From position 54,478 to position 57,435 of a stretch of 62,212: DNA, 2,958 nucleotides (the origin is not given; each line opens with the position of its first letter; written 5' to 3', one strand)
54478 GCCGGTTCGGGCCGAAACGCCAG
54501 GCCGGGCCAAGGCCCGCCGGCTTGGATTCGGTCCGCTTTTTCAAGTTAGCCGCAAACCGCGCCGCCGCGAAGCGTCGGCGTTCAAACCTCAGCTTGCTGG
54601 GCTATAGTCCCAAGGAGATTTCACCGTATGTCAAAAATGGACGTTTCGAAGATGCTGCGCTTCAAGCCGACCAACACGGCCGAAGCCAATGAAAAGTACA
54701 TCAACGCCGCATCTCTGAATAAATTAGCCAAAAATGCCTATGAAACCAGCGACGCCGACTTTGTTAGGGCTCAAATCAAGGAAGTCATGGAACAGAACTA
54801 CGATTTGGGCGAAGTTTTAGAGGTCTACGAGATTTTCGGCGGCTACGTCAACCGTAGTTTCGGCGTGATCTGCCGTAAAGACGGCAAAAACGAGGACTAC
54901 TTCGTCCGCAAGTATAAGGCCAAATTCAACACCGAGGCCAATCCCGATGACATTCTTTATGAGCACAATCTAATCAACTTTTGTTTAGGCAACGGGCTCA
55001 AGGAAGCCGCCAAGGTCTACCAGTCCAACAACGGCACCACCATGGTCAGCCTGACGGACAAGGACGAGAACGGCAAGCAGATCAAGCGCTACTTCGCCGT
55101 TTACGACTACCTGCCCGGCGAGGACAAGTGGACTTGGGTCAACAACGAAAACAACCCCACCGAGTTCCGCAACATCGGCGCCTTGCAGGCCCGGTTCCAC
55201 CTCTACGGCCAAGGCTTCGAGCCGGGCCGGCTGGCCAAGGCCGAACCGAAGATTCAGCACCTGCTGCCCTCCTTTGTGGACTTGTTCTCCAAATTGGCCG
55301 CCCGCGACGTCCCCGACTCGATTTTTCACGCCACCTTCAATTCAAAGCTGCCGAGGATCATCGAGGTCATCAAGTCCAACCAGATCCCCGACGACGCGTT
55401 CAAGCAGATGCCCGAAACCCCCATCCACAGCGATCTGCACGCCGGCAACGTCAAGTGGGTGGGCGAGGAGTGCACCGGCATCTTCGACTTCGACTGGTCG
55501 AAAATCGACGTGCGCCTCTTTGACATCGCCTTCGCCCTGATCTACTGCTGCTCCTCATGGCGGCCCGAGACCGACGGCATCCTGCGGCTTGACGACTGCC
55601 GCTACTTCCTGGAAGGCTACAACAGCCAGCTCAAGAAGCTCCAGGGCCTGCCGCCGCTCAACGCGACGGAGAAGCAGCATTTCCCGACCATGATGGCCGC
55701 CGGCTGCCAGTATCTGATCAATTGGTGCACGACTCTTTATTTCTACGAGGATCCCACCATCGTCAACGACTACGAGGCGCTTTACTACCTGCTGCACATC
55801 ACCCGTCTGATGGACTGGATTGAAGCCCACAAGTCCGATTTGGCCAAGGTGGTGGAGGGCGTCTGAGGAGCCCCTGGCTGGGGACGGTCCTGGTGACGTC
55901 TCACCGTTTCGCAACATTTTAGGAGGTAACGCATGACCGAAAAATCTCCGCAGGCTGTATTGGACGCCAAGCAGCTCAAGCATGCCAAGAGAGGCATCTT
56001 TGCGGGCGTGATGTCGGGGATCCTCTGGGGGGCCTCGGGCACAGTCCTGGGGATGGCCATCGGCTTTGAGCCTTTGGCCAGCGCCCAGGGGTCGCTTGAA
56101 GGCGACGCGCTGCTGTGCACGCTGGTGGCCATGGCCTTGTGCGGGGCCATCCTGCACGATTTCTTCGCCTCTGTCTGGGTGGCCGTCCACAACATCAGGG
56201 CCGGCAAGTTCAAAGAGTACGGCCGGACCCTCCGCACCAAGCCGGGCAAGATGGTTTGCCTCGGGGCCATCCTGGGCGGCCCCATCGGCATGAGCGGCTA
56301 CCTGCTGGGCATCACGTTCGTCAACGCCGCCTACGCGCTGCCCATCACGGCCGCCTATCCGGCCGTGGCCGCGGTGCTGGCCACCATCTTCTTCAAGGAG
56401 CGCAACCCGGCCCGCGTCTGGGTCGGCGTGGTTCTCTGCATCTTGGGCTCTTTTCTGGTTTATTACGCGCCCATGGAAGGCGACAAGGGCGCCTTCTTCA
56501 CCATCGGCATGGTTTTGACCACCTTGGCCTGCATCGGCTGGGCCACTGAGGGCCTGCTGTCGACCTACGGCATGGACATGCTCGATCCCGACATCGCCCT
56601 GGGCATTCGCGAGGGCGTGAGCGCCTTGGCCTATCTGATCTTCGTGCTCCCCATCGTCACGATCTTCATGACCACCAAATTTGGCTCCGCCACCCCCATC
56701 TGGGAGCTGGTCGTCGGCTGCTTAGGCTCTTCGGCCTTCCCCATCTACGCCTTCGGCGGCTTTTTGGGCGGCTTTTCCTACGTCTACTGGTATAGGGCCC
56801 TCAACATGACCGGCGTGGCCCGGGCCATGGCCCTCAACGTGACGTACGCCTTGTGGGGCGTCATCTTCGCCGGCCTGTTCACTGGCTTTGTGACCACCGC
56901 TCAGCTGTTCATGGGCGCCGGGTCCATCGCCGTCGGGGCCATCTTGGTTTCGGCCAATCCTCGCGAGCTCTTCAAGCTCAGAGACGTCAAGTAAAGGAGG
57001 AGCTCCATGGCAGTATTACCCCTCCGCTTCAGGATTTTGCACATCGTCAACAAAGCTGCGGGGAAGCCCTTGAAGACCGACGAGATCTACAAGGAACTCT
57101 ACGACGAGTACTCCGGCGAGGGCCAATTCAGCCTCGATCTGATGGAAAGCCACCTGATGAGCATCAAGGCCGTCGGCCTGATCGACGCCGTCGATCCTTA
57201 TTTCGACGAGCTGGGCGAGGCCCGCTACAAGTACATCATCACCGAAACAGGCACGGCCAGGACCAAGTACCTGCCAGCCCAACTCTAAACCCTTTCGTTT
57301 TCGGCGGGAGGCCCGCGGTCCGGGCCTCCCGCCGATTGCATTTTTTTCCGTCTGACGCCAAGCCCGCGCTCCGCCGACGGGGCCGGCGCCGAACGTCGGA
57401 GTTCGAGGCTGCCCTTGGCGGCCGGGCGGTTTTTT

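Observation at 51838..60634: Unexplained MttB/kinase/phosphatase/transporter module divergent from the eut microcompartment: a candidate methylated amino-alcohol pathway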

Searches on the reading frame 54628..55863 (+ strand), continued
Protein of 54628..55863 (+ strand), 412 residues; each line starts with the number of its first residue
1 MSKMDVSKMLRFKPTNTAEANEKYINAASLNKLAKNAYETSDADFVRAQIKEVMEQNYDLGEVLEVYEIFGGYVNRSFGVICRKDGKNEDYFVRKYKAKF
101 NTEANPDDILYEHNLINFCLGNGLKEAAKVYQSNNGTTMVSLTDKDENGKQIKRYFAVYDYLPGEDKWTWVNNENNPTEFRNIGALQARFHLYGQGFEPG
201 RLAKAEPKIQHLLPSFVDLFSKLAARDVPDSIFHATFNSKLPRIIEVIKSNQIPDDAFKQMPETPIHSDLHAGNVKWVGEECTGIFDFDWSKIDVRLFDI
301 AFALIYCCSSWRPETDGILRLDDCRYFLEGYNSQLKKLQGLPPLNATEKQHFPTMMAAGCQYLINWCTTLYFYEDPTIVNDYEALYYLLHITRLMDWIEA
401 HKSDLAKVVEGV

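Call 83: search_protein_families(library=ncbifam, proteins=[L080:976-1806:+, L080:1841-2950:+, L080:2950-4107:+, L080:4147-4491:+, L080:6371-7318:+, L080:7403-7840:+, L080:12770-14209:+, L080:14322-14939:+], max_evalue=0.00001)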
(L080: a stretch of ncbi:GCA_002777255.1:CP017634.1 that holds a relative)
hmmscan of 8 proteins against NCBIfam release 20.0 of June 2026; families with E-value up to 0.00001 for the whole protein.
L080:976-1806:+ (277 aa): 7 families
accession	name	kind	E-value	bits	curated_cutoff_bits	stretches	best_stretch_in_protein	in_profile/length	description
TIGR02367.1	PylS_Cterm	equivalog_domain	5e-112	373.1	178.15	1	37-277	1-242/242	pyrrolysine--tRNA(Pyl) ligase large subunit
NF007083.1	PRK09537.1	equivalog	1.4e-73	248.4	550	1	5-276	160-424/425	pyrrolysine--tRNA(Pyl) ligase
TIGR00462.1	genX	equivalog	2.7e-09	36.9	286.9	1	141-191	74-124/304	EF-P lysine aminoacylase EpmA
NF003483.0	PRK05159.1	equivalog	1.8e-07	30.4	353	0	142-168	205-232/438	aspartate--tRNA(Asn) ligase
TIGR00418.1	thrS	equivalog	1.4e-06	27.5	383.65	1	66-157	206-300/565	threonine--tRNA ligase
NF003210.0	PRK04172.1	equivalog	4.2e-06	25.9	350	0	131-262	344-479/496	phenylalanine--tRNA ligase subunit alpha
TIGR00468.1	pheS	equivalog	6.5e-06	25.6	237.45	0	138-263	178-311/324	phenylalanine--tRNA ligase subunit alpha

L080:1841-2950:+ (370 aa): 17 families
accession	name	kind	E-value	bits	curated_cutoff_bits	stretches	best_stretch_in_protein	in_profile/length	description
TIGR03910.1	pyrrolys_PylB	equivalog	5.8e-151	502.3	348.2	1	8-353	3-347/347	methylornithine synthase PylB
TIGR03956.1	rSAM_HydE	equivalog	2.5e-37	128.9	254.6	1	14-309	2-296/340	[FeFe] hydrogenase H-cluster radical SAM maturase HydE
TIGR00433.2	bioB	equivalog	1.3e-26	93.6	225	1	27-280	7-257/307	biotin synthase BioB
TIGR03957.1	rSAM_HmdB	equivalog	1e-23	84.1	320.9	1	24-343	2-315/317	5,10-methenyltetrahydromethanopterin hydrogenase cofactor biosynthesis protein HmdB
TIGR03955.1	rSAM_HydG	equivalog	6.9e-20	70.9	312.15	1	11-186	35-210/470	[FeFe] hydrogenase H-cluster radical SAM maturase HydG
TIGR02351.2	thiH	equivalog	2.2e-18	66.4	380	1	22-225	34-234/364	2-iminoacetate synthase ThiH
NF005609.0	PRK07360.1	equivalog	1.6e-15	56.8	426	1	8-120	6-120/374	7,8-didemethyl-8-hydroxy-5-deazariboflavin synthase subunit CofH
TIGR03699.1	menaquin_MqnC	equivalog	1.7e-12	46.9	428.1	1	33-125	10-105/342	cyclic dehypoxanthinyl futalosine synthase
NF004911.0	PRK06267.1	equivalog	1.8e-12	47.1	305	1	37-304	3-264/351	hypothetical protein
NF053743.1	LipS2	equivalog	3.6e-12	46.3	270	1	68-274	30-231/292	LipS2 family lipoyl synthase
NF006687.0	PRK09234.1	equivalog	7.9e-12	44.1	1018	0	136-279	160-314/849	bifunctional FO biosynthesis protein CofGH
TIGR03550.1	F420_cofG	equivalog_domain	3.2e-11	43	213.35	1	64-278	7-239/322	7,8-didemethyl-8-hydroxy-5-deazariboflavin synthase CofG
TIGR03551.1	F420_cofH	equivalog_domain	1.2e-10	40.7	374.1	1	34-124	10-102/345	5-amino-6-(D-ribitylamino)uracil--L-tyrosine 4-hydroxyphenyl transferase CofH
NF006308.0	PRK08508.1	equivalog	2.5e-10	40.1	377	1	68-254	14-198/279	biotin synthase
NF004884.0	PRK06245.1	equivalog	3.6e-09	36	209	1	64-276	18-244/340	7,8-didemethyl-8-hydroxy-5-deazariboflavin synthase subunit CofG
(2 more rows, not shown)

L080:2950-4107:+ (386 aa): 17 families
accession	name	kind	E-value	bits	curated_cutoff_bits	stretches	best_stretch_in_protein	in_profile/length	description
TIGR03909.1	pyrrolys_PylC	equivalog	2e-139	464.5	248.3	1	2-374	1-374/374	3-methylornithine--L-lysine ligase PylC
NF004679.0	PRK06019.1-5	equivalog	8.9e-14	51.1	326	1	2-254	4-267/376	5-(carboxyamino)imidazole ribonucleotide synthase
NF053643.1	Ddl_archaea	equivalog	9.6e-14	51.1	500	1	1-275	1-291/367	putative pseudomurein biosynthesis ATP-grasp protein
NF009404.0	PRK12767.1-3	equivalog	3.9e-11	42.4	316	1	91-278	100-305/344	carbamoyl phosphate synthase-like protein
NF009402.0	PRK12767.1-1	equivalog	1.1e-10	40.8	218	1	102-275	115-294/329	carbamoyl phosphate synthase-like protein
TIGR01205.1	D_ala_D_alaTIGR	subfamily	4e-09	35.9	245.65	1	123-264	144-295/318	D-alanine--D-alanine ligase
NF002563.0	PRK02186.1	subfamily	5.8e-09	34.8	625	1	122-257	139-279/890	argininosuccinate lyase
TIGR01161.1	purK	equivalog_domain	1.1e-08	34.8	318.4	1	3-254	2-265/362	5-(carboxyamino)imidazole ribonucleotide synthase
TIGR01369.1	CPSaseII_lrg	equivalog_domain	4.3e-08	31.3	1027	1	122-275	701-860/1052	carbamoyl-phosphate synthase (glutamine-hydrolyzing) large subunit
NF002378.0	PRK01372.1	subfamily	5.3e-08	31.9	243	1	123-253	132-269/305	D-alanine--D-alanine ligase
NF004675.0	PRK06019.1-1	equivalog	1.5e-07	30.5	375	1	5-254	14-273/375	5-(carboxyamino)imidazole ribonucleotide synthase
NF009403.0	PRK12767.1-2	equivalog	1.7e-07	30.8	286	1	124-179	142-194/342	carbamoyl phosphate synthase-like protein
NF009406.0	PRK12767.1-5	equivalog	8.3e-07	28.4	271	1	123-280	146-294/327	carbamoyl phosphate synthase-like protein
NF009405.0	PRK12767.1-4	equivalog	9.3e-07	28.1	390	1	88-179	98-195/320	carbamoyl phosphate synthase-like protein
NF006766.0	PRK09288.1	equivalog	1.8e-06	27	339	0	124-271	148-300/396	formate-dependent phosphoribosylglycinamide formyltransferase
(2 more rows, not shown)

L080:4147-4491:+ (115 aa): 2 families
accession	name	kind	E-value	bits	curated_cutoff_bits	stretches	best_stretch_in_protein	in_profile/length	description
TIGR03912.1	PylS_Nterm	equivalog_domain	4.1e-42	142.4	51.15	1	22-108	1-87/89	pyrrolysine--tRNA(Pyl) ligase small subunit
NF007083.1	PRK09537.1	equivalog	3.2e-19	69.3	550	1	28-104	8-84/425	pyrrolysine--tRNA(Pyl) ligase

L080:6371-7318:+ (316 aa): 1 family
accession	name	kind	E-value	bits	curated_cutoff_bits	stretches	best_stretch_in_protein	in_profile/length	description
TIGR02369.2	trimeth_pyl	equivalog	2.6e-120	402.1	525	1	5-316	2-313/469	[trimethylamine--corrinoid protein] Co-methyltransferase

L080:7403-7840:+ (146 aa): 1 family
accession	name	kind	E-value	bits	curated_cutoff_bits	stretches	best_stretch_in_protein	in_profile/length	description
TIGR02369.2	trimeth_pyl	equivalog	2.6e-48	164.7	525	1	1-128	342-469/469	[trimethylamine--corrinoid protein] Co-methyltransferase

L080:12770-14209:+ (480 aa): 1 family
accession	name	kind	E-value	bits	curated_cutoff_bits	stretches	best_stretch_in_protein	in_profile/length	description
TIGR02369.2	trimeth_pyl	equivalog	6.3e-110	367.9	525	1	5-465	4-462/469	[trimethylamine--corrinoid protein] Co-methyltransferase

L080:14322-14939:+ (206 aa): 6 families
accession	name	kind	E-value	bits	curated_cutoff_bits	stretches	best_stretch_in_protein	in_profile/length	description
NF009804.0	PRK13288.1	equivalog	3.6e-20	72.3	218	1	4-203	6-210/215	pyrophosphatase PpaX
NF009699.0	PRK13225.1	equivalog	2.1e-11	43.9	368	1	4-201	65-265/273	phosphoglycolate phosphatase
TIGR01454.1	AHBA_synth_RP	hypoth_equivalog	2.1e-11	43.9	246.65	1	4-202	1-202/205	AHBA synthesis associated protein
NF009695.0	PRK13222.1-2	equivalog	8.5e-09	35.2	225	1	3-203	8-222/226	phosphoglycolate phosphatase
TIGR01549.1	HAD-SF-IA-v1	subfamily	1.4e-07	32.1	23.3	1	47-168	28-149/149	HAD-IA family hydrolase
TIGR01422.2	phosphonatase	equivalog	4e-06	26.3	220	0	136-176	161-201/251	phosphonoacetaldehyde hydrolase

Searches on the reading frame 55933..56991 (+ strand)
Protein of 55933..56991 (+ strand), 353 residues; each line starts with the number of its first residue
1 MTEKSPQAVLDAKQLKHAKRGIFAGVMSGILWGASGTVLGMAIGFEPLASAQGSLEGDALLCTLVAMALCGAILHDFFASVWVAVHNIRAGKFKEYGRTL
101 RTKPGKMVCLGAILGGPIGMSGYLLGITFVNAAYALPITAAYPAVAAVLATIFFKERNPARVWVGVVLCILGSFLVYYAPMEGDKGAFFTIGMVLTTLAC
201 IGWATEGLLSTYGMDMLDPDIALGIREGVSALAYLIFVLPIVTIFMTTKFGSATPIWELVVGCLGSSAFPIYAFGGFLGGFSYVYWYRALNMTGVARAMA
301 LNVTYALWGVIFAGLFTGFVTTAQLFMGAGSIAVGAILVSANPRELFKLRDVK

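Call 6: search_protein_families(library=pfam, proteins=[window:55933-56991:+], max_evalue=0.01)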
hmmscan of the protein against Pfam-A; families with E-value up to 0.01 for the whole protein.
window:55933-56991:+ (353 aa): 2 families
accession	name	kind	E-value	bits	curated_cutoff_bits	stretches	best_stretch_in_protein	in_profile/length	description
PF00892.27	EamA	-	4e-16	60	28.2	2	27-177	9-134/135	EamA-like transporter family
PF05653.20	Mg_trans_NIPA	-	0.00032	20.4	26.2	1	128-187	71-131/295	Magnesium transporter NIPA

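Call 8: search_protein_families(library=ncbifam, proteins=[window:55933-56991:+], max_evalue=0.001)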
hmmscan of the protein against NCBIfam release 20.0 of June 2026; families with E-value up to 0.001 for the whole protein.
window:55933-56991:+ (353 aa): 0 families

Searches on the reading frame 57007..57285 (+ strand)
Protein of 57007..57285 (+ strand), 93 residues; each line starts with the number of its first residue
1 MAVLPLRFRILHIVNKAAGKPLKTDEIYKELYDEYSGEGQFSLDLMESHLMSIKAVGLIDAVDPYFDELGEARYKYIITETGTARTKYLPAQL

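Call 6: search_protein_families(library=pfam, proteins=[window:57007-57285:+], max_evalue=0.01)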
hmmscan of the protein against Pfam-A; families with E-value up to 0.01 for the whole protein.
window:57007-57285:+ (93 aa): 0 families

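Call 8: search_protein_families(library=ncbifam, proteins=[window:57007-57285:+], max_evalue=0.001)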
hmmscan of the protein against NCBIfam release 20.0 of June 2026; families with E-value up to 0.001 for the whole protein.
window:57007-57285:+ (93 aa): 0 families

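Call 54: search_protein_families(library=pfam, alignment_id=A2, max_evalue=1)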
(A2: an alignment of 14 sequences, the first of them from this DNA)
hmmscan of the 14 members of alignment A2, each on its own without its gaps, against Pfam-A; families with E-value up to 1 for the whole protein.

A. member 1, seq(93 aa): 0 families

B. families by the number of members that match (of 14 scanned): 34 families (the first 25 are shown)
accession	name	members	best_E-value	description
PF03551.20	PadR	10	0.00016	Transcriptional regulator PadR-like family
PF01022.26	HTH_5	7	0.00093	Bacterial regulatory protein, arsR family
PF12840.13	HTH_20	6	0.00019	Helix-turn-helix domain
PF12802.13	MarR_2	3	0.036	MarR family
PF13601.12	HTH_34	2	0.0029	Winged helix DNA-binding domain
PF01475.25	FUR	2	0.015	Ferric uptake regulator family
PF05402.18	PqqD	2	0.026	Coenzyme PQQ synthesis protein D (PqqD)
PF13412.12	HTH_24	1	0.0049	Winged helix-turn-helix DNA-binding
PF19121.6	DUF5805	1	0.0078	Family of unknown function (DUF5805)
PF09079.17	Cdc6_C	1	0.021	CDC6, C terminal winged helix domain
PF09860.14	DUF2087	1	0.037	Uncharacterized protein conserved in bacteria (DUF2087)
PF07381.18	EarA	1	0.04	EarA-like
PF08461.16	HTH_12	1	0.057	Ribonuclease R winged-helix domain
PF05262.16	Borrelia_P83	1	0.059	Borrelia P83/100 protein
PF07389.17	Pox_B6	1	0.061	Vaccinia B6 protein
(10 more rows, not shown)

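Call 55: search_solved_structures(query=A2, max_evalue=10)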
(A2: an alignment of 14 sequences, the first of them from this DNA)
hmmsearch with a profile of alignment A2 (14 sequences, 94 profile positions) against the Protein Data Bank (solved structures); distinct sequences matched with E-value up to 10: 10.
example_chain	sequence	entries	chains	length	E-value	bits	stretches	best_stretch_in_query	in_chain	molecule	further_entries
6nvw_A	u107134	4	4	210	0.13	15.6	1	11-38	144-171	Penicillin G acylase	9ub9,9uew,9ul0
3l7w_A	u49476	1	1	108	0.16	15.3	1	58-93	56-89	Putative uncharacterized protein SMU.1704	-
6ez3_A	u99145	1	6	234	0.18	15.1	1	11-78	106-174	Cyclo(L-leucyl-L-leucyl) synthase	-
3elk_A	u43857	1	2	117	0.25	14.7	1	31-85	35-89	Putative transcriptional regulator TA0346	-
6nvy_A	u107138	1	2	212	0.29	14.5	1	11-38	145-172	Penicillin G acylase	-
6nvx_A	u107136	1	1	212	0.33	14.3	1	11-41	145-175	penicillin G acylase, alpha-subunit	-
8brq_A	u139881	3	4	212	0.33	14.3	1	11-41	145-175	Penicillin G acylase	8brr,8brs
1jjr_A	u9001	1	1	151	0.62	13.4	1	18-50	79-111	THYROID AUTOANTIGEN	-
8brt_A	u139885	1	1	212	0.83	13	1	11-41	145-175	Penicillin G acylase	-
8qdh_A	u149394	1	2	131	0.99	12.7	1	22-93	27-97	Transcriptional regulator, PadR-like family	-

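Call 59: predict_structure(protein=window:57007-57285:+)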
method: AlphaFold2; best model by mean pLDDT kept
length: 93 residues; sequences in the alignment: 1
mean_pLDDT: 61.1   pTM: 0.43
mean pLDDT of the five models: 61.1, 52.6, 42.8, 40.7, 38.7
residues with pLDDT >= 90: 0; 70-90: 15; 50-70: 66; < 50: 12
segments of 3 or more residues with pLDDT < 50: 1-4, 90-93
pLDDT, mean of each block of 10 residues (from residue 1): 51 69 61 52 67 72 56 66 63 40
secondary structure, 60 per line:
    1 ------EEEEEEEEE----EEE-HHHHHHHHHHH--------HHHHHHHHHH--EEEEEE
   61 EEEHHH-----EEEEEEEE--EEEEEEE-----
elements in order: E7-15 E20-22 H24-34 H43-52 E55-63 E72-79 E82-88
